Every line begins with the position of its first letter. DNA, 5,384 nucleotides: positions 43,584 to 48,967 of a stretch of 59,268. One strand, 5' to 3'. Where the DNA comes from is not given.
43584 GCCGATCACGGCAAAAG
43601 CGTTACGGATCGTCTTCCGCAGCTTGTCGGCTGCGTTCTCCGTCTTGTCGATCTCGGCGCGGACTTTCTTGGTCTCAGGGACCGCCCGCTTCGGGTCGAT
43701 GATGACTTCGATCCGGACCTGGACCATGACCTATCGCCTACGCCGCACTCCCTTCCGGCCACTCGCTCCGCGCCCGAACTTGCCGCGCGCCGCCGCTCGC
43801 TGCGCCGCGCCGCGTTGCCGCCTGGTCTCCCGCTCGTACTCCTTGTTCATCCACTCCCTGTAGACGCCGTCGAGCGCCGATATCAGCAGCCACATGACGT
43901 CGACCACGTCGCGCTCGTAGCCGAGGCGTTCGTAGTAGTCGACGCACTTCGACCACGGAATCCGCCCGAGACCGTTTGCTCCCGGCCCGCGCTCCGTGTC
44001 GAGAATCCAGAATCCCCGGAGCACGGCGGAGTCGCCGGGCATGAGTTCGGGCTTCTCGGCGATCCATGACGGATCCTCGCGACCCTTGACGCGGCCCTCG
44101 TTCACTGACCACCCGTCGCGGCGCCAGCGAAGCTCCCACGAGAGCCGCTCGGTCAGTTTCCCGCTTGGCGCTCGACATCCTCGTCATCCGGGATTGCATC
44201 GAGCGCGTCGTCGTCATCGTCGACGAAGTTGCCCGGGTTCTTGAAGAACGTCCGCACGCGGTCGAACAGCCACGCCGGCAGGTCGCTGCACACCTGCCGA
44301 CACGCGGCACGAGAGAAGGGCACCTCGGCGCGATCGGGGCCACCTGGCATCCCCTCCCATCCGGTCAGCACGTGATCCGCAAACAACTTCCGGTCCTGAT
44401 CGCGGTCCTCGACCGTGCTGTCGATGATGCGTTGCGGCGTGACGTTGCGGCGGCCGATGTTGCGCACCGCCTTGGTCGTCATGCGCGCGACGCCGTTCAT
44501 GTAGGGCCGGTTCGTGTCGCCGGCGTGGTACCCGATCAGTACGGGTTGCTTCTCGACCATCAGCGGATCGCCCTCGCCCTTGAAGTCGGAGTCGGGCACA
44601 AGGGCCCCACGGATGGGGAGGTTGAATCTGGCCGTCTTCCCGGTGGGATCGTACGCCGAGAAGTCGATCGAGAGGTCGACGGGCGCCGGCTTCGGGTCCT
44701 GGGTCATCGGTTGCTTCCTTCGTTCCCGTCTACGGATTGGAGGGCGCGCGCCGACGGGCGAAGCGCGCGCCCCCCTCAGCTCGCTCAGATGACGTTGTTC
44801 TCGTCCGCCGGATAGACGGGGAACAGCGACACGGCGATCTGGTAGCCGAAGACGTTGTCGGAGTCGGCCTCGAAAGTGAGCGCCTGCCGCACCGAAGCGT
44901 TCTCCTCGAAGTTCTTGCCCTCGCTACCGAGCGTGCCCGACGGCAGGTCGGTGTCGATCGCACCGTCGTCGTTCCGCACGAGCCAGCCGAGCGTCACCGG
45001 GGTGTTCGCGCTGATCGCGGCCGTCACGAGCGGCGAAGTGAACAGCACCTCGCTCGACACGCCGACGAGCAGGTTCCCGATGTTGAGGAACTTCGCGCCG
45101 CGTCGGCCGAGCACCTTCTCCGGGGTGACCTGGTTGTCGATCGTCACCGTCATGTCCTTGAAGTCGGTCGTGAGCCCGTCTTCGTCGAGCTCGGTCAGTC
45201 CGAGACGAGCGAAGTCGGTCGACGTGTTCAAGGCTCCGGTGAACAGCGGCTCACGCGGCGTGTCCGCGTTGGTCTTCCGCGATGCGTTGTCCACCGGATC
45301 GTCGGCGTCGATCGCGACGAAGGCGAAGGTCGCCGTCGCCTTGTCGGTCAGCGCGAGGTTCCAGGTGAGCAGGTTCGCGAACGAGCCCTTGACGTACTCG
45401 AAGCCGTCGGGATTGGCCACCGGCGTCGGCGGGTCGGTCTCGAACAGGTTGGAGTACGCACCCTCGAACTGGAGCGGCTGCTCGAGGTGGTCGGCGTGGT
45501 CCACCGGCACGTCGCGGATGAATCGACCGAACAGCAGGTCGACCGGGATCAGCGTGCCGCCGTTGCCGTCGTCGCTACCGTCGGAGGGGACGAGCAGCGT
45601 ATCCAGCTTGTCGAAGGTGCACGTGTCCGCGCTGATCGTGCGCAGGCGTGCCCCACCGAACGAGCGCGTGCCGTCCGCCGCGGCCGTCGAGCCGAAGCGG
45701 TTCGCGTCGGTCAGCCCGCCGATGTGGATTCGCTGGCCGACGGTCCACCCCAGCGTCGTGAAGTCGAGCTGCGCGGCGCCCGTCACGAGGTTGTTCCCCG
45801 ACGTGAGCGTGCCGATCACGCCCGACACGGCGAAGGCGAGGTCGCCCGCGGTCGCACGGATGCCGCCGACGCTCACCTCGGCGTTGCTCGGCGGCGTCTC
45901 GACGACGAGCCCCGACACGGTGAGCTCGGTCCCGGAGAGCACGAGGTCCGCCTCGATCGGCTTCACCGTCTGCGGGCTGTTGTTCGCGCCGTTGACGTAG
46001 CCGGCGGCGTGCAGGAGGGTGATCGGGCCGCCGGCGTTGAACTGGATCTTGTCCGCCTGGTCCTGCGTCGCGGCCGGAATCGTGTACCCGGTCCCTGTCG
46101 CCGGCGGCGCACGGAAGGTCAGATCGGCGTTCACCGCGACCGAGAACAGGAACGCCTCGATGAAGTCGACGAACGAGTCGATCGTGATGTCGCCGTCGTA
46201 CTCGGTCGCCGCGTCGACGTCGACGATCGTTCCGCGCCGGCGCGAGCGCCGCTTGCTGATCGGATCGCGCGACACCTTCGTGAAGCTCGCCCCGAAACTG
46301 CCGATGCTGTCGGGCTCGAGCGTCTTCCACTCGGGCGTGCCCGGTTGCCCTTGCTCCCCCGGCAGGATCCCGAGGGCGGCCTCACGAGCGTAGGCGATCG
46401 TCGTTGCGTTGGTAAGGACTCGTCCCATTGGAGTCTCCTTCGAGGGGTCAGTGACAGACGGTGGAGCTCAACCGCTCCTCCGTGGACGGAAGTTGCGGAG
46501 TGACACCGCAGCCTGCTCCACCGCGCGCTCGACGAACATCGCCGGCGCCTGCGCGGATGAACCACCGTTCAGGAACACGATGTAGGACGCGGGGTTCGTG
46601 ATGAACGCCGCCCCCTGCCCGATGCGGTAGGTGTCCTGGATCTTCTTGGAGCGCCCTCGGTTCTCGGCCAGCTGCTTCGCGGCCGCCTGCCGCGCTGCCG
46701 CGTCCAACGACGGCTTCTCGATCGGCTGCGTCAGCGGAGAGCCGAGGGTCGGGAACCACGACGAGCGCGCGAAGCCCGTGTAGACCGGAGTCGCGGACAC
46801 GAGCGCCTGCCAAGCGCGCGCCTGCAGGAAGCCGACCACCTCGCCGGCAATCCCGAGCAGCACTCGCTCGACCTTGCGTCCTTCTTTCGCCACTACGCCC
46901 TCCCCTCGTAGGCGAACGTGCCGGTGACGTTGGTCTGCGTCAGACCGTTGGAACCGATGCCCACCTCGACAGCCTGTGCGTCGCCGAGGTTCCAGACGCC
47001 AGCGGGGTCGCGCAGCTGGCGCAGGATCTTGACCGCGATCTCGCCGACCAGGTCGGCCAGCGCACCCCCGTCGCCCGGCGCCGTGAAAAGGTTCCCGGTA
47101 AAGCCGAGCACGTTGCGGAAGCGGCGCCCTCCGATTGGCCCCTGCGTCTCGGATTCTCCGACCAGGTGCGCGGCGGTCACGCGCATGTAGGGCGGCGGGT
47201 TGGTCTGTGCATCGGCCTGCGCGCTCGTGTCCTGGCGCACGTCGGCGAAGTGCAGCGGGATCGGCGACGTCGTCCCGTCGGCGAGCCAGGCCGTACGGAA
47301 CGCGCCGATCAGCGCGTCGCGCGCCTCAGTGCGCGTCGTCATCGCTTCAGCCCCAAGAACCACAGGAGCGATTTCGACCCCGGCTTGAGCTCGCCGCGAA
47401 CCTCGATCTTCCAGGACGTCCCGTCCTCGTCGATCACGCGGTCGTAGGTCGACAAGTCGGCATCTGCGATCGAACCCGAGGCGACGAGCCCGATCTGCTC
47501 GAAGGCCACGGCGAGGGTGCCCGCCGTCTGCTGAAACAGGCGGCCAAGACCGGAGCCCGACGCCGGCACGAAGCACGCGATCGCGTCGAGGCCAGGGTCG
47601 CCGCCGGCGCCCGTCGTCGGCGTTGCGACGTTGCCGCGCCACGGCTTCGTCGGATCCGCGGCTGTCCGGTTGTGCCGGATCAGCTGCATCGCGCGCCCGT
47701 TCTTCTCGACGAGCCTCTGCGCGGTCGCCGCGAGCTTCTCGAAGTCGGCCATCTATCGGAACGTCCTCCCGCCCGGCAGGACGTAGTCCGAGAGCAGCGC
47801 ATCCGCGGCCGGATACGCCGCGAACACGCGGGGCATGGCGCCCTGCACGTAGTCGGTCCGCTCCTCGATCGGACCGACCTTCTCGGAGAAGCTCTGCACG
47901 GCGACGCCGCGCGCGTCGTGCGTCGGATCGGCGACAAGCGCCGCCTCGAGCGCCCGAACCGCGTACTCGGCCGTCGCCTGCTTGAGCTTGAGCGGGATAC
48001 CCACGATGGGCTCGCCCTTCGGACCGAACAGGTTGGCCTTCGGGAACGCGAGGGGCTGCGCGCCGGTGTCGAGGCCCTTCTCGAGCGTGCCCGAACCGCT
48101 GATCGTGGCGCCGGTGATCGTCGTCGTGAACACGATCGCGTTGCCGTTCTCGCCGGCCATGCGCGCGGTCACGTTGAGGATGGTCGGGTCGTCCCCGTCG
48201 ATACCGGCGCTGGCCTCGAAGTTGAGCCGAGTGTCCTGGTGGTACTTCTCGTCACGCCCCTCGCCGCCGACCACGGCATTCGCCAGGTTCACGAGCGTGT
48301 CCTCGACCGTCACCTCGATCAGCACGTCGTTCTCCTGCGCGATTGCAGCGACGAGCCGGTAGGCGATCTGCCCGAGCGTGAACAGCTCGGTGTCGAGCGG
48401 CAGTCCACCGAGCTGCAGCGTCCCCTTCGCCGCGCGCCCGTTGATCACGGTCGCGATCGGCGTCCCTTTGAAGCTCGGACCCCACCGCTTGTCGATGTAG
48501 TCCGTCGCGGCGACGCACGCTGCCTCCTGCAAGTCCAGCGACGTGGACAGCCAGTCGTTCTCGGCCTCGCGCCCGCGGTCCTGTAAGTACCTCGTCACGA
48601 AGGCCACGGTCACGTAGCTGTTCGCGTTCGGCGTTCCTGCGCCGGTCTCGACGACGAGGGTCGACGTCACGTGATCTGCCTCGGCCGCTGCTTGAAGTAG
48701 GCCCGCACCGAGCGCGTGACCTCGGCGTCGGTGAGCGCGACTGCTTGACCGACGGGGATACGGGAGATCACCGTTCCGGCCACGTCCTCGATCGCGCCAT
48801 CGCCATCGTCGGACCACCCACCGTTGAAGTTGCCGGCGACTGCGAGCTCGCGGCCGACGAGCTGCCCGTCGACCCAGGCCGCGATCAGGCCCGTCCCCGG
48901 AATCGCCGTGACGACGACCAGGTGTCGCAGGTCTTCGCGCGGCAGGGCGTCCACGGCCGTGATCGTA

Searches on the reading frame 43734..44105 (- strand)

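Call 68: search_protein_families(library=phrogs, proteins=[window:43734-44105:-], max_evalue=0.001)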
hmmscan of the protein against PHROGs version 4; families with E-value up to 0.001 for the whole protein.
window:43734-44105:- (124 aa): 2 families
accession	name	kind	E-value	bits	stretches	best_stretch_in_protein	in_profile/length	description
phrog_3817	-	tail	2.9e-15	56.7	1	7-97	15-104/106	tail chaperonin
phrog_8233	-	tail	5.1e-09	37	1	14-106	174-266/271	tail assembly chaperone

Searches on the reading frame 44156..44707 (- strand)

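Call 68: search_protein_families(library=phrogs, proteins=[window:44156-44707:-], max_evalue=0.001)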
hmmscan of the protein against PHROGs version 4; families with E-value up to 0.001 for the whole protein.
window:44156-44707:- (184 aa): 1 family
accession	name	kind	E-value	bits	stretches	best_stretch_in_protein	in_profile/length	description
phrog_313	-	tail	1.4e-14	55.3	1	62-167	47-143/258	Tail assembly chaperone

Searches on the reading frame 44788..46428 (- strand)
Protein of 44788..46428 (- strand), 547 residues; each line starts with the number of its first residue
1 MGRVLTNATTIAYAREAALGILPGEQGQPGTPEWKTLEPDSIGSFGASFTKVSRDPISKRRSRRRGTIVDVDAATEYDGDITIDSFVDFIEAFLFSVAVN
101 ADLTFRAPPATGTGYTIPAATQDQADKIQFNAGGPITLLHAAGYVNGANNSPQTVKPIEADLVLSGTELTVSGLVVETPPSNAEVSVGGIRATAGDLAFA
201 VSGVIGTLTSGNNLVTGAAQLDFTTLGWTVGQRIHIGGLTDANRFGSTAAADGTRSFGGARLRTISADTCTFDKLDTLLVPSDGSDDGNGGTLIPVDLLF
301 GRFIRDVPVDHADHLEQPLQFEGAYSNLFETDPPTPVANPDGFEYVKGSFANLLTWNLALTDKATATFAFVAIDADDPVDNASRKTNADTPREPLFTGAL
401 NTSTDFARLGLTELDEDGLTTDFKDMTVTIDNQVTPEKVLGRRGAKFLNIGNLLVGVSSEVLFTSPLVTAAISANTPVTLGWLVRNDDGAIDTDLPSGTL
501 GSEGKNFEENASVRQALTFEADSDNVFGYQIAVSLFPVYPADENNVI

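Call 13: search_protein_families(library=pfam, proteins=[window:44788-46428:-], max_evalue=0.001)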
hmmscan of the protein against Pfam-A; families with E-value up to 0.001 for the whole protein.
window:44788-46428:- (547 aa): 1 family
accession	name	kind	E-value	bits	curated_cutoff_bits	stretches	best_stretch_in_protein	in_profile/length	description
PF18906.5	Phage_tube_2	-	4.9e-13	49.7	27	1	6-521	1-266/266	Phage tail tube protein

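Call 14: search_protein_families(library=phrogs, proteins=[window:44788-46428:-], max_evalue=0.001)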
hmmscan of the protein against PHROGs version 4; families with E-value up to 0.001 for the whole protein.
window:44788-46428:- (547 aa): 1 family
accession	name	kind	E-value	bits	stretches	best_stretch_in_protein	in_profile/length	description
phrog_290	-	tail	6e-34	119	1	1-524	11-319/411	minor tail protein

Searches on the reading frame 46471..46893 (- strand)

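Call 68: search_protein_families(library=phrogs, proteins=[window:46471-46893:-], max_evalue=0.001)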
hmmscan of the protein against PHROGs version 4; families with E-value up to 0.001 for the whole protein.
window:46471-46893:- (141 aa): 1 family
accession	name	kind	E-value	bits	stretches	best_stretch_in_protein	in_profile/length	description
phrog_169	-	connector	2.6e-18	68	1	29-129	158-249/275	tail completion or Neck1 protein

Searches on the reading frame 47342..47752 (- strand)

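Call 68: search_protein_families(library=phrogs, proteins=[window:47342-47752:-], max_evalue=0.001)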
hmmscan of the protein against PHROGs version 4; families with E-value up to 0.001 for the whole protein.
window:47342-47752:- (137 aa): 1 family
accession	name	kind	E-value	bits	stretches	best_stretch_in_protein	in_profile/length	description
phrog_161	-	connector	2e-06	29.1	1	1-137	1-119/120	head closure Hc1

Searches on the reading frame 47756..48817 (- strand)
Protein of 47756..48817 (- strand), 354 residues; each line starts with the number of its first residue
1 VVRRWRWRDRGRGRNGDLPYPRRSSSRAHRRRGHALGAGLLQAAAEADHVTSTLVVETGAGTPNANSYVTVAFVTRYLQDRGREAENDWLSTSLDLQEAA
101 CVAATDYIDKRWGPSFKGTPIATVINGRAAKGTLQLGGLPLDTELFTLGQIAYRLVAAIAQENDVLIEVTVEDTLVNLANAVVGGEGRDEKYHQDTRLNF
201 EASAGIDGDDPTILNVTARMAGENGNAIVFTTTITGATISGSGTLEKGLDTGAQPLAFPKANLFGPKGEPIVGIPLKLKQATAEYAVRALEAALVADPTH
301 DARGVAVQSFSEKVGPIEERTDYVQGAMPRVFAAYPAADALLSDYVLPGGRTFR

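Call 14: search_protein_families(library=phrogs, proteins=[window:47756-48817:-], max_evalue=0.001)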
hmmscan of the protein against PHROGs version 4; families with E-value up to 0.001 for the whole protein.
window:47756-48817:- (354 aa): 1 family
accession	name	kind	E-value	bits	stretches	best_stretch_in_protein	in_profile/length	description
phrog_477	-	connector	2.8e-28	100.1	2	50-121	5-70/220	head-tail adaptor Ad1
